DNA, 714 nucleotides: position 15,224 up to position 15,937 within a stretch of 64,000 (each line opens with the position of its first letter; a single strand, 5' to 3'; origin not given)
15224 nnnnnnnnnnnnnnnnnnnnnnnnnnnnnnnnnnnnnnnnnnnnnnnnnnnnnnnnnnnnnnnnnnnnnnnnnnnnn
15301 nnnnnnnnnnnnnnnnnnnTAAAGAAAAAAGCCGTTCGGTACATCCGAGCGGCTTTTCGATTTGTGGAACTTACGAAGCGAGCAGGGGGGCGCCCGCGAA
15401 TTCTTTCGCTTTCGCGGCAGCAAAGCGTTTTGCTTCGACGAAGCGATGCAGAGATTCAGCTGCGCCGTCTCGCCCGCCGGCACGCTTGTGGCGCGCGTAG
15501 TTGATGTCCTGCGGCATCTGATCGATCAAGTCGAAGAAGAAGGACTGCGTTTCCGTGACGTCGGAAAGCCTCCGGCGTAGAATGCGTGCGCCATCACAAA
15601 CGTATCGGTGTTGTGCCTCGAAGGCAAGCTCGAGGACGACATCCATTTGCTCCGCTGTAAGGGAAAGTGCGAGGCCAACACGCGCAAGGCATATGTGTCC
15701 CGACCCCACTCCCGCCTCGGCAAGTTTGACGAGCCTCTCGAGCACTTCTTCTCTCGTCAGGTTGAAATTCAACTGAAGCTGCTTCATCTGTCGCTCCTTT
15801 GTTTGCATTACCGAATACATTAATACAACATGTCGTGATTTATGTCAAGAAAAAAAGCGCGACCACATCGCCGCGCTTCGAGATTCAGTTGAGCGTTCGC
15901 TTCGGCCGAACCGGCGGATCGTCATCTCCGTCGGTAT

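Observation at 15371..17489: Cluster of three mutually paralogous small proteins, one with a poly-acidic tail, around a secreted protein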

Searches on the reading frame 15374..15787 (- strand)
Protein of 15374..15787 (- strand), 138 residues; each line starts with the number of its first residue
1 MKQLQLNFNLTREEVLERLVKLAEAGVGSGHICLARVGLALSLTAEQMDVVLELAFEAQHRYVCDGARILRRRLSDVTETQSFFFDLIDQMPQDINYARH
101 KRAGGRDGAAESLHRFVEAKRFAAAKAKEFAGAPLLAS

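Call 6: search_protein_families(library=pfam, proteins=[window:15374-15787:-], max_evalue=1)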
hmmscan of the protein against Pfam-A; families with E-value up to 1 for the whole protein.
window:15374-15787:- (138 aa): 1 family
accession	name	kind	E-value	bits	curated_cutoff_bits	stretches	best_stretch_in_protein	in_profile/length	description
PF18477.7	PIN_9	-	0.11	13.2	26.3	1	11-76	33-105/116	PIN like domain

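Call 10: search_protein_families(library=ncbifam, proteins=[window:15374-15787:-], max_evalue=1)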
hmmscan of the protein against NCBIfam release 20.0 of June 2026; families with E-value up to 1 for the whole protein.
window:15374-15787:- (138 aa): 2 families
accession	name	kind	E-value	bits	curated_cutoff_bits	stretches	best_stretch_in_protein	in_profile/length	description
NF010483.0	PRK13908.1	equivalog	0.13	12.1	137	1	67-102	84-119/204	recombination protein RecO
TIGR03470.1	HpnH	equivalog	0.17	10.8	225.05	1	45-116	87-158/318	adenosyl-hopene transferase HpnH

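Call 12: search_protein_families(library=padloc, proteins=[window:15374-15787:-], max_evalue=1)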
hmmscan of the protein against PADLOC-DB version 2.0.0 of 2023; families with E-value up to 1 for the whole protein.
window:15374-15787:- (138 aa): 0 families

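Call 13: search_protein_families(library=phrogs, proteins=[window:15374-15787:-], max_evalue=1)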
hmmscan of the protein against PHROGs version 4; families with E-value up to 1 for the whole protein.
window:15374-15787:- (138 aa): 1 family
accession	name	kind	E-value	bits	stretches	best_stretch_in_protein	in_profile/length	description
phrog_31299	-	unknown function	0.33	12.3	0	53-79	35-61/81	-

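Call 17: list_cluster_members(proteins=[window:15374-15787:-, window:17067-17489:-, window:15888-16415:-, window:16537-17007:+])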
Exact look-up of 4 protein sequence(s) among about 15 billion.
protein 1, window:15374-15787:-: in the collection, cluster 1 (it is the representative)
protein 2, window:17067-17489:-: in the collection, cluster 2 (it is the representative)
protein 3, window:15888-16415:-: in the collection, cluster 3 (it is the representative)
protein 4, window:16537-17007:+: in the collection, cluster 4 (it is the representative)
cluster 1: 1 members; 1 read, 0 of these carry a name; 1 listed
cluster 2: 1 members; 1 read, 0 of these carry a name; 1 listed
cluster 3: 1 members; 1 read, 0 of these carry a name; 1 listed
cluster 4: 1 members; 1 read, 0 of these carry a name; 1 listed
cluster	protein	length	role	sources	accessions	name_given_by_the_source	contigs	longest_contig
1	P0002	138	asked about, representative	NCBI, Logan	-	-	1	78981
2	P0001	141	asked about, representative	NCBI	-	-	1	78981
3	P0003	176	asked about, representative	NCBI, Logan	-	-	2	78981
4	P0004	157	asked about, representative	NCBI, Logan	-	-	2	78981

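Call 21: search_solved_structures(query=A1, max_evalue=10)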
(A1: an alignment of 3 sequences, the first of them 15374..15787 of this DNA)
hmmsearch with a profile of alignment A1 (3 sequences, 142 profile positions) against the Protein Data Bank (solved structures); distinct sequences matched with E-value up to 10: 1.
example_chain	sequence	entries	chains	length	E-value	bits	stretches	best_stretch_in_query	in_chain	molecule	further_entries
7ymo_A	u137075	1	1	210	0.5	13.2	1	68-103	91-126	Recombination protein RecO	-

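Call 23: search_protein_representatives(alignment_id=A1)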
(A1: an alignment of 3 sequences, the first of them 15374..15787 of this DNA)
Query: 3 sequences, 142 profile positions. Proteins with E-value up to 0.001 (for the whole library): 20; up to 1e-10: 6; up to 1e-30: 2. The best 20 are listed.
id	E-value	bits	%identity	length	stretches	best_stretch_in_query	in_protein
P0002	7.0e-68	242.9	-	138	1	1-138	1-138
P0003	1.3e-54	199.9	-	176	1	1-142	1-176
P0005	1.2e-19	86.6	-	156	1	11-119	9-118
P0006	6.8e-19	84.2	-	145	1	6-119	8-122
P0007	9.8e-15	70.7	-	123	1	11-112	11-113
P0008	7.3e-12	61.3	-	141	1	10-116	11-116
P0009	3.8e-10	55.8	-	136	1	1-116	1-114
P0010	7.4e-10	54.9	-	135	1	15-114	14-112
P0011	2.3e-09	53.3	-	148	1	14-116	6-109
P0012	3.2e-09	52.8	-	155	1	12-125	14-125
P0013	5.0e-09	52.2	-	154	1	9-129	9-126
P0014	6.8e-09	51.7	-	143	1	15-118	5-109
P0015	1.7e-08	50.5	-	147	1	11-118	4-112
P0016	2.9e-08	49.7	-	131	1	13-114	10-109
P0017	3.7e-08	49.4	-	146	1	16-116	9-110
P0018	8.6e-07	44.9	-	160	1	13-116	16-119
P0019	3.5e-06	42.9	-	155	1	5-76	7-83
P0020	7.7e-05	38.6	-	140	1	16-88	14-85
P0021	1.2e-04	38.0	-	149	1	12-116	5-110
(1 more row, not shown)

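Call 26: search_protein_families(library=pfam, alignment_id=A2, max_evalue=0.1)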
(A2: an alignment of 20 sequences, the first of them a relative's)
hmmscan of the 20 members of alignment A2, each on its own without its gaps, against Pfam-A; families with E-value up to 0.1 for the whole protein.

A. member 1, P0003 (176 aa): 1 family
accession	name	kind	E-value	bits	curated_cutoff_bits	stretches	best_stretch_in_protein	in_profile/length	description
PF24568.1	CC_PcsB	-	0.027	14.8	27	1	47-92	9-54/75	Peptidoglycan hydrolase PcsB, coiled-coil domain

B. families by the number of members that match (of 20 scanned): 9 families
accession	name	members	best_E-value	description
PF02845.22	CUE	1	0.0044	CUE domain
PF24568.1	CC_PcsB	1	0.027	Peptidoglycan hydrolase PcsB, coiled-coil domain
PF20869.2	FAM186A_PQQAQ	1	0.037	FAM186A, PQQAQ repeat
PF05158.18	RNA_pol_Rpc34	1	0.048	RNA polymerase Rpc34 subunit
PF20229.3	ChrB_N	1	0.054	Protein ChrB, N-terminal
PF00478.31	IMPDH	1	0.062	IMP dehydrogenase / GMP reductase domain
PF16912.11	Glu_dehyd_C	1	0.078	Glucose dehydrogenase C-terminus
PF20069.4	DUF6465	1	0.083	Family of unknown function (DUF6465)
PF17765.7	MLTR_LBD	1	0.085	MmyB-like transcription regulator ligand binding domain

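Call 27: search_solved_structures(query=A2, max_evalue=10, show_alignments=2)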
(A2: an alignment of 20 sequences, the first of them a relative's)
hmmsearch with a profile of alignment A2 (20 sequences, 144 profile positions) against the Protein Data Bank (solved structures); distinct sequences matched with E-value up to 10: 3.
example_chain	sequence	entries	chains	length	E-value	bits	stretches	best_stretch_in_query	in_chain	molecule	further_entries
2hyt_A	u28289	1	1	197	0.14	15.5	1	28-71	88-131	TetR-family transcriptional regulator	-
6vrb_C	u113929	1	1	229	1.3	12.3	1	77-139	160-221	AcrVIA1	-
8u5a_A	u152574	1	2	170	1.7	12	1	42-132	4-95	Designed myoglobin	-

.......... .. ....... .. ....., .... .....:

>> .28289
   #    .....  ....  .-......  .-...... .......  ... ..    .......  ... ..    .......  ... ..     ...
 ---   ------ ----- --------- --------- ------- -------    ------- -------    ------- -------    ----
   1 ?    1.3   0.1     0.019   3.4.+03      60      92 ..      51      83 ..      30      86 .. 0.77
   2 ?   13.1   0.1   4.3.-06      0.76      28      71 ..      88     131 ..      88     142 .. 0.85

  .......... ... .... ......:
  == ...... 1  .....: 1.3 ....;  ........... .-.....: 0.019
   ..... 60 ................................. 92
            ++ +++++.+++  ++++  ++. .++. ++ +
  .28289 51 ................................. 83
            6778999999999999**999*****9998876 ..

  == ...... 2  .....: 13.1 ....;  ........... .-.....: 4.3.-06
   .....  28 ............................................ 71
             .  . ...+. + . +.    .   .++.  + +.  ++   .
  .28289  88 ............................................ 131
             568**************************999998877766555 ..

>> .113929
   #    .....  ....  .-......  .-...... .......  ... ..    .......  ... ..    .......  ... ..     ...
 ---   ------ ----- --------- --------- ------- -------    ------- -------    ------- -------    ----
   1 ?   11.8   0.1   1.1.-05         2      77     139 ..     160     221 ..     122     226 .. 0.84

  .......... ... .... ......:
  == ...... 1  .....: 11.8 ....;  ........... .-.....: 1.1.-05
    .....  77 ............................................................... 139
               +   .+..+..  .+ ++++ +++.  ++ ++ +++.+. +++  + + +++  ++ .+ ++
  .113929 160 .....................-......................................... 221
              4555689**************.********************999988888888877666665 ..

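Call 28: find_homologous_proteins(query=A2, max_evalue=0.001)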
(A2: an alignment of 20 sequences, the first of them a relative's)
Query A2 (20 sequences) (176 aa, profile of the alignment): 4 proteins with E <= 0.001 among 8000 candidates.
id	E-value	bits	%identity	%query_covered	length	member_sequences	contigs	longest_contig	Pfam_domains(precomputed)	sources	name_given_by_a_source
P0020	3.5e-35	139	34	39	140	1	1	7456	-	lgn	-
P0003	4.6e-32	129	100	100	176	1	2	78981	-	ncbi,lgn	-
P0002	7.6e-32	128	28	59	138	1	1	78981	-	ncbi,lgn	-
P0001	7.7e-32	128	26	60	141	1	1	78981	-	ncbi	-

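Call 30: find_encoding_contigs(protein=P0020, flank=10000)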
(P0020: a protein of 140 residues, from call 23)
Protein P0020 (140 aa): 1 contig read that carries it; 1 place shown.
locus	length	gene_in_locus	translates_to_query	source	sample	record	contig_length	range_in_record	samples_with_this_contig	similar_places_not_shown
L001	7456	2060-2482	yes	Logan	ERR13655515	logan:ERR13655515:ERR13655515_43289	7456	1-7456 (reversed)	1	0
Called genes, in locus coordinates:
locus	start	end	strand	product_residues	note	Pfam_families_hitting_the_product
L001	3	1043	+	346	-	?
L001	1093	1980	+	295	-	PF00892:EamA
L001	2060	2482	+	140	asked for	-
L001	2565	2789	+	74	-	-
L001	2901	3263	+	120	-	-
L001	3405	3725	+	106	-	PF06305:LapA_dom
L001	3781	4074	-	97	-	-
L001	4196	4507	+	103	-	PF01503:PRA-PH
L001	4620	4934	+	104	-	-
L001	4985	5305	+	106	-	-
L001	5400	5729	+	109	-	-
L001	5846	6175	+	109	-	-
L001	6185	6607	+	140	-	-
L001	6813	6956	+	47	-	-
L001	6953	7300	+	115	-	-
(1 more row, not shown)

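Call 31: find_encoding_contigs(protein=P0005, flank=10000)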
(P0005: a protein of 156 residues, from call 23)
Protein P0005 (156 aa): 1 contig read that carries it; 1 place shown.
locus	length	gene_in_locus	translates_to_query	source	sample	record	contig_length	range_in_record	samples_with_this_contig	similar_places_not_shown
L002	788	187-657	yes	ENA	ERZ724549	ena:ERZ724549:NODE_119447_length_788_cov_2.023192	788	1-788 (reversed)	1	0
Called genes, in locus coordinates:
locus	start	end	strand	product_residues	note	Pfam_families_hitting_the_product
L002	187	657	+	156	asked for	-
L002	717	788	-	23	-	?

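Call 33: find_encoding_contigs(protein=P0003, flank=3000)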
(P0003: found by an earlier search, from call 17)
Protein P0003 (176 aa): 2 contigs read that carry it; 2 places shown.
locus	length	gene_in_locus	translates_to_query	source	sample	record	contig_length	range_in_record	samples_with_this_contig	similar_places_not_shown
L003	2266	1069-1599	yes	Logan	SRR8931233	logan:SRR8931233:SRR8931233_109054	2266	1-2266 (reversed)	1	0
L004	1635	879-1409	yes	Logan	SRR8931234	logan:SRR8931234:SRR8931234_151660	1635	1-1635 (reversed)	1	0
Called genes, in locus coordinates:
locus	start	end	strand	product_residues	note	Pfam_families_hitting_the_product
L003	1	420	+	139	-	?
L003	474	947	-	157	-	-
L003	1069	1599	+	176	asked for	-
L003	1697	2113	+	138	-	-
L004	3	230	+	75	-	?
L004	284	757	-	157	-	-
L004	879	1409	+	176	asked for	-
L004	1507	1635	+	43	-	?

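Call 35: find_encoding_contigs(protein=P0006, flank=10000)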
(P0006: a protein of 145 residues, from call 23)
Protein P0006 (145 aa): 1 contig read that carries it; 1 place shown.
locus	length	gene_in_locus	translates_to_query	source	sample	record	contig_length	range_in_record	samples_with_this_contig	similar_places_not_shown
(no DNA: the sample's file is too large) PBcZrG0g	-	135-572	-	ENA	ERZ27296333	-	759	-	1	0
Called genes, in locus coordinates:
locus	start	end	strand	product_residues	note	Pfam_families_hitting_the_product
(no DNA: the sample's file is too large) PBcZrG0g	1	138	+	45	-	?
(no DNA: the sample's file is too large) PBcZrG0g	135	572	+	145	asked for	-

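Call 36: find_encoding_contigs(protein=P0008, flank=10000)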
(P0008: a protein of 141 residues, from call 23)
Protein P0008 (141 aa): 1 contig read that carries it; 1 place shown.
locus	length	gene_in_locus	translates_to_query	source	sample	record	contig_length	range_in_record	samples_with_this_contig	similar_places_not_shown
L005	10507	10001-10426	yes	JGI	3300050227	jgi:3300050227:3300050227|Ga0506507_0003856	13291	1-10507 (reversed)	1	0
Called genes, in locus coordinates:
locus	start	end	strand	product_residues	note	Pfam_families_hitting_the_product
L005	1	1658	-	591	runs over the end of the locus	PF00664:ABC_membrane, PF02463:SMC_N (weak), PF00005:ABC_tran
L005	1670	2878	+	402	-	PF00814:TsaD, PF22521:HypF_C_2 (weak)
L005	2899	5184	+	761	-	PF00133:tRNA-synt_1, PF01406:tRNA-synt_1e (faint), PF09334:tRNA-synt_1g, PF00133:tRNA-synt_1, PF08264:Anticodon_1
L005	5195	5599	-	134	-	-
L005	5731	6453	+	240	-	PF13367:PrsW-protease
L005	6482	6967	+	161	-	PF00011:HSP20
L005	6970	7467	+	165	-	PF01471:PG_binding_1 (weak)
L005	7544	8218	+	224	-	PF01066:CDP-OH_P_transf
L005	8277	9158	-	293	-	PF12705:PDDEXK_1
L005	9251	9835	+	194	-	-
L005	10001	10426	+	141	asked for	-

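Call 39: predict_structure(alignment_id=A2)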
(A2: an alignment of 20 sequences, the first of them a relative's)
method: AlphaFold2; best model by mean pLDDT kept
length: 176 residues; sequences in the alignment: 20
mean_pLDDT: 84.4   pTM: 0.72
mean pLDDT of the five models: 84.4, 83.6, 81.7, 81.7, 79.5
residues with pLDDT >= 90: 86; 70-90: 60; 50-70: 28; < 50: 2
segments of 3 or more residues with pLDDT < 50: none
pLDDT, mean of each block of 10 residues (from residue 1): 64 96 96 95 96 96 95 93 93 87 95 82 77 78 71 60 67 71
secondary structure, 60 per line:
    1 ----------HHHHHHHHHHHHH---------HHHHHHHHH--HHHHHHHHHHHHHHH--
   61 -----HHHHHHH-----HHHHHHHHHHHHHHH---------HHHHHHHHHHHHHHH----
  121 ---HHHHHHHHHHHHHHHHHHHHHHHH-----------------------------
elements in order: H11-23 H33-41 H44-58 H66-72 H78-92 H102-116 H124-147

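Call 42: find_encoding_contigs(protein=P0013, flank=10000)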
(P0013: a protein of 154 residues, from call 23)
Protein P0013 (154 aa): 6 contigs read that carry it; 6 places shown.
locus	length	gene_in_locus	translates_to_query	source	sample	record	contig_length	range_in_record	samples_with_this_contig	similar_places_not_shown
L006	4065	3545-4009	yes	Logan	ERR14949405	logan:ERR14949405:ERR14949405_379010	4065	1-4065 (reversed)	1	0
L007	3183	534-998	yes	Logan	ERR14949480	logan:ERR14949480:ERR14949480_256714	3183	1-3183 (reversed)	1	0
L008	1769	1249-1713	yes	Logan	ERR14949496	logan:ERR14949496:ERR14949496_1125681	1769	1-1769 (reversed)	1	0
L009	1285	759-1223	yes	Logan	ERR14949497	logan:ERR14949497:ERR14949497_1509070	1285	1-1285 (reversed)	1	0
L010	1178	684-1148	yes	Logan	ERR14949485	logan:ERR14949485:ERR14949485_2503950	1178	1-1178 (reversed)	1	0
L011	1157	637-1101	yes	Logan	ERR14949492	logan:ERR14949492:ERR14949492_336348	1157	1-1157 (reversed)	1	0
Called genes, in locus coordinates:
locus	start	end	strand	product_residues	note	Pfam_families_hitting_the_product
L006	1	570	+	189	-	?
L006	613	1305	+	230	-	PF13367:PrsW-protease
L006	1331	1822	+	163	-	PF00011:HSP20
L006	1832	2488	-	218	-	-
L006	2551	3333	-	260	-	PF12705:PDDEXK_1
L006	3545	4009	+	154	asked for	-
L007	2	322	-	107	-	?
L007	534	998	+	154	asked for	-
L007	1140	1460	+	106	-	PF01503:PRA-PH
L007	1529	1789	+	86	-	-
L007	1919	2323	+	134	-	-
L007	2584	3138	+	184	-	-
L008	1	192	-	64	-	?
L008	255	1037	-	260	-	PF12705:PDDEXK_1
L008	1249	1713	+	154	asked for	-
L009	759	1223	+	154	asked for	-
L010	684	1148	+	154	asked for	-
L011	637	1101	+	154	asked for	-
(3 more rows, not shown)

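Call 45: fold_search(model_id=the predicted structure, library=pdb)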
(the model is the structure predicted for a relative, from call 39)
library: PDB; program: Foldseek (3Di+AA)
matches with E <= 10: 33; with E <= 0.001: 0
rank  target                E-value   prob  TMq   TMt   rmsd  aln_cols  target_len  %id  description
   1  2n3e_MODEL_1_A        2.2e+00  0.07  0.16  0.20  14.5       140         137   11  Amino-terminal domain of Latrodectus hesperus MaSp1 with neutralized acidic cluster (released 2016-06-01)
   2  6sg9_Ck               2.4e+00  0.04  0.16  0.07  24.6       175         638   15  Head domain of the mt-SSU assemblosome from Trypanosoma brucei (released 2019-09-18)
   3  8iue_V                3.1e+00  0.06  0.15  0.10  14.8       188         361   16  RNA polymerase III pre-initiation complex melting complex 1 (released 2023-05-24)
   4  1moj_A                4.2e+00  0.05  0.18  0.18  15.3       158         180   14  Crystal structure of an archaeal dps-homologue from Halobacterium salinarum (released 2004-04-20)
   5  7xtk                  4.9e+00  0.04  0.18  0.10  13.5       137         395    8  Cryo-EM structure of SLC19A1 (released 2023-06-21)
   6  5wqd_C                4.9e+00  0.02  0.17  0.15  15.7       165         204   12  Crystal structure of TRF2 TRFH in complex with an NBS1 peptide (released 2017-03-08)
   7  7stw_A                5.2e+00  0.04  0.19  0.20  17.3       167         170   12  Structure of DPSL (DNA Protection in Starved Cells - Like) from Pyrococcus furiosus (released 2021-12-01)
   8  4roe_A                5.5e+00  0.03  0.16  0.11  12.4       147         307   14  Human TFIIB-related factor 2 (Brf2) and TBP bound to RPPH1 promoter (released 2015-12-30)
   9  6weo_2                5.7e+00  0.03  0.17  0.20  11.9       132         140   17  IL-22 Signaling Complex with IL-22R1 and IL-10Rbeta (released 2021-04-28)
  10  2g3b_A                5.7e+00  0.03  0.18  0.17  14.3       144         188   18  Crystal structure of putative TetR-family transcriptional regulator from Rhodococcus sp. (released 2006-03-14)
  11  7yzk_A                6.0e+00  0.03  0.14  0.09  15.0       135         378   15  Structure of Mycobacterium tuberculosis adenylyl cyclase Rv1625c / Cya (released 2022-08-31)
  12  9lp2_A                6.0e+00  0.02  0.16  0.17  16.5       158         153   13  Crystal structure of de novo designed amantadine induced heterodimer dAID23.4 (released 2025-12-17)
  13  1moj_B                6.3e+00  0.03  0.18  0.18  15.3       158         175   13  Crystal structure of an archaeal dps-homologue from Halobacterium salinarum (released 2004-04-20)
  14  3c6g_A                6.7e+00  0.02  0.13  0.08  15.2       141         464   16  Crystal structure of CYP2R1 in complex with vitamin D3 (released 2008-02-19)
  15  9k82_A                7.0e+00  0.04  0.21  0.20  14.4       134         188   14  Cryo-EM structure of designed zinc-induced filament Fiber-n5-Zn1-HEHE-917 (released 2025-10-29)
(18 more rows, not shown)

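Call 54: fold_search(model_id=the predicted structure, library=viral)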
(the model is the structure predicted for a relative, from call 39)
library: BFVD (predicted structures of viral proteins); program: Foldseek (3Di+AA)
matches with E <= 10: 47; with E <= 0.001: 0
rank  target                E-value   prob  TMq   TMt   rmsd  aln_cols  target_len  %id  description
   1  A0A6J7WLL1            4.3e-01  0.10  0.15  0.11  18.7       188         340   13  DNA-binding protein Dps [uncultured Caudovirales phage]
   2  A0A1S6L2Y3            1.9e+00  0.09  0.22  0.20  14.8       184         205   11  Uncharacterized protein [Erwinia phage vB_EamM_Yoloswag]
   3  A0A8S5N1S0            2.4e+00  0.07  0.16  0.20  16.7       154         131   12  Avd-like protein [Siphoviridae sp. ctYWp4]
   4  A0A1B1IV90            2.4e+00  0.06  0.20  0.14  18.1       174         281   11  (no name in the UniProt tables at hand)
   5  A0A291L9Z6            2.5e+00  0.08  0.19  0.28  12.0       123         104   14  Uncharacterized protein [Bordetella phage vB_BbrM_PHB04]
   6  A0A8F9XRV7            2.6e+00  0.11  0.24  0.17  14.6       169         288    8  (no name in the UniProt tables at hand)
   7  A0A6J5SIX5            3.0e+00  0.05  0.16  0.08  12.9       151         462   12  Uncharacterized protein [uncultured Caudovirales phage]
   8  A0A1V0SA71            3.5e+00  0.05  0.18  0.07  16.4       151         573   10  Uncharacterized protein [Catovirus CTV1]
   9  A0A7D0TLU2            3.7e+00  0.05  0.20  0.07  14.8       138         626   17  E1B protein, small T-antigen [Human mastadenovirus C]
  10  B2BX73                3.9e+00  0.08  0.22  0.19  16.4       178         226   13  C protein [Salmon aquaparamyxovirus]
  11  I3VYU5                3.9e+00  0.04  0.19  0.20  16.8       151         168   18  (no name in the UniProt tables at hand)
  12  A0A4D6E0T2            4.1e+00  0.06  0.24  0.11  17.2       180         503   13  (no name in the UniProt tables at hand)
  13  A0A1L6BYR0            4.5e+00  0.05  0.19  0.19  20.3       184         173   12  Membrane protein [Mycobacterium phage MrMagoo]
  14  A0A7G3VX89            4.5e+00  0.03  0.14  0.12  16.9       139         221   16  ORF43 [Fowl aviadenovirus 4]
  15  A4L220                4.5e+00  0.02  0.15  0.11  15.4       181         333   10  Integrase [Gryllus bimaculatus nudivirus]
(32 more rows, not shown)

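Call 86: search_protein_families(library=ncbifam, alignment_id=A2, max_evalue=0.1)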
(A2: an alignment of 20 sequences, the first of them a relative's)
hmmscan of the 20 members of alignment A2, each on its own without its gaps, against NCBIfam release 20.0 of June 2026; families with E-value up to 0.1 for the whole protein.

A. member 1, P0003 (176 aa): 0 families

B. families by the number of members that match (of 20 scanned): 5 families
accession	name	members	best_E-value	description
NF010000.0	PRK13473.1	1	0.00042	aminobutyraldehyde dehydrogenase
TIGR03216.1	OH_muco_semi_DH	1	0.0022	2-hydroxymuconic semialdehyde dehydrogenase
NF007497.0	PRK10090.1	1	0.0058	aldehyde dehydrogenase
NF001065.0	PRK00117.5-5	1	0.054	recombination regulator RecX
NF000362.1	self_GT_OleI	1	0.085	OleI family self-immunity macrolide glycosyltransferase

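Call 87: search_protein_families(library=ncbifam, proteins=[P0005, P0006, P0007, P0019, P0011, P0014, P0015, P0017, P0018, P0021], max_evalue=0.01)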
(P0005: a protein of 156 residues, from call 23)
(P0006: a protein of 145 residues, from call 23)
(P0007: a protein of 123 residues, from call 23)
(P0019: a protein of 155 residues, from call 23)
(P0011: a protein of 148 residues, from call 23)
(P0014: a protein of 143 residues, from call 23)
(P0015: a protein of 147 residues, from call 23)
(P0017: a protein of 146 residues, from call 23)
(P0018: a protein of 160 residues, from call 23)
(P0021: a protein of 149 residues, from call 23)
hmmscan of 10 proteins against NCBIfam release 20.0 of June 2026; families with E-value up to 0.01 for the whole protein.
P0005 (156 aa): 0 families

P0006 (145 aa): 0 families

P0007 (123 aa): 0 families

P0019 (155 aa): 0 families

P0011 (148 aa): 0 families

P0014 (143 aa): 0 families

P0015 (147 aa): 0 families

P0017 (146 aa): 0 families

P0018 (160 aa): 0 families

P0021 (149 aa): 0 families
